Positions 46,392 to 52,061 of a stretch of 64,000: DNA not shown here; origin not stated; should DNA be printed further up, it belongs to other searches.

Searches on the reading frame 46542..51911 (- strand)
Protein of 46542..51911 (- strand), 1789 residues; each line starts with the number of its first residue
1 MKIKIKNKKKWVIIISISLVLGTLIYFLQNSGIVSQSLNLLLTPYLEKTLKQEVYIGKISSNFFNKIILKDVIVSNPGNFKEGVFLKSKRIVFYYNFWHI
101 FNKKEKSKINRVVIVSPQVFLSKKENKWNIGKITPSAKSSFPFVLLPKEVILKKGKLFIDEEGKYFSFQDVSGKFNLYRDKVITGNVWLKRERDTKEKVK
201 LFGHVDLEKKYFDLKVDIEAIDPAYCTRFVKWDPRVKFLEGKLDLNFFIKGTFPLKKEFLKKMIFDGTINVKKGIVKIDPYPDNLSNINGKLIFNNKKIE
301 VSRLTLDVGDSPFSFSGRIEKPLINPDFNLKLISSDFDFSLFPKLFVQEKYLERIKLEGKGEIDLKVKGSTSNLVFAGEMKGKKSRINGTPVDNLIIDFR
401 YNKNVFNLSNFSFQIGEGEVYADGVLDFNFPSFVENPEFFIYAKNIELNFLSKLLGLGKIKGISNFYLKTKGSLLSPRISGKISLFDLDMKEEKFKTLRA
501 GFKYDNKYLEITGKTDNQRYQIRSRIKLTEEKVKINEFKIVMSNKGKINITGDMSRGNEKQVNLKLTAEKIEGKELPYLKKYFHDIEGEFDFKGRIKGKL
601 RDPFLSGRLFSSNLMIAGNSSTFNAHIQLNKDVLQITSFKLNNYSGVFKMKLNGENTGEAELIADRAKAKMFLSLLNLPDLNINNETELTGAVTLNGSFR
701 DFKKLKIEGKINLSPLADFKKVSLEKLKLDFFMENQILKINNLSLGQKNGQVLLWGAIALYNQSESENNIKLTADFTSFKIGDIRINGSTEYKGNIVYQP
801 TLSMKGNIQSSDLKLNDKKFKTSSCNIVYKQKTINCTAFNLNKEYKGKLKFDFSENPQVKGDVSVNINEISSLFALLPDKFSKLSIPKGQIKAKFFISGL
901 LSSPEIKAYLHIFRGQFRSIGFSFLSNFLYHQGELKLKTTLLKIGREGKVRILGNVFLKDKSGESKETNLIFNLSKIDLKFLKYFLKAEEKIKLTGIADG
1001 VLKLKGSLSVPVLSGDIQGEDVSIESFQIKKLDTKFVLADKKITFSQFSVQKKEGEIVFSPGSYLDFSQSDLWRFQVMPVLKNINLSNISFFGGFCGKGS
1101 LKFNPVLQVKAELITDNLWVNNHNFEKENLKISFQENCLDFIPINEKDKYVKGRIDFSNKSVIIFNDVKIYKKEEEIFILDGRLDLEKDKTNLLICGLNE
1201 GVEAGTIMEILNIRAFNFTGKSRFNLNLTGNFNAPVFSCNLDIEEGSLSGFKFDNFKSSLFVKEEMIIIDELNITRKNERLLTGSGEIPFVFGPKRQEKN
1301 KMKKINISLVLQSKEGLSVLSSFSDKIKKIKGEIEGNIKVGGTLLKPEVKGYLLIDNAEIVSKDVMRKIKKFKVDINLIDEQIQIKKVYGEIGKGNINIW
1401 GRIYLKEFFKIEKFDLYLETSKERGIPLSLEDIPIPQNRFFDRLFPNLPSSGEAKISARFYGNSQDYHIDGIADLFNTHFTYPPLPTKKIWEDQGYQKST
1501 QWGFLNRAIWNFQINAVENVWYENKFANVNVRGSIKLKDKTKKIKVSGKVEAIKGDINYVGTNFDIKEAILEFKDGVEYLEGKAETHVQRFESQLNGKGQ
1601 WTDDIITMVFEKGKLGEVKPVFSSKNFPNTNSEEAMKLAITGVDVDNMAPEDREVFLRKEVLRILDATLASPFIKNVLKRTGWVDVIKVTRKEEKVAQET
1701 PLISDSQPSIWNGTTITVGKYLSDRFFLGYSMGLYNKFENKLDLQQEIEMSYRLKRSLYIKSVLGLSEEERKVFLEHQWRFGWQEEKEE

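Call 20: search_protein_families(library=pfam, proteins=[window:46542-51911:-])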
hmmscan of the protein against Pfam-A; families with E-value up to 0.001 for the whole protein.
window:46542-51911:- (1789 aa): 1 family
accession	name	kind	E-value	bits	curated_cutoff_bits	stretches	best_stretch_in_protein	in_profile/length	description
PF04357.19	TamB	-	3.8e-25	89.4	22.4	1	1511-1781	128-381/381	TamB, inner membrane protein subunit of TAM complex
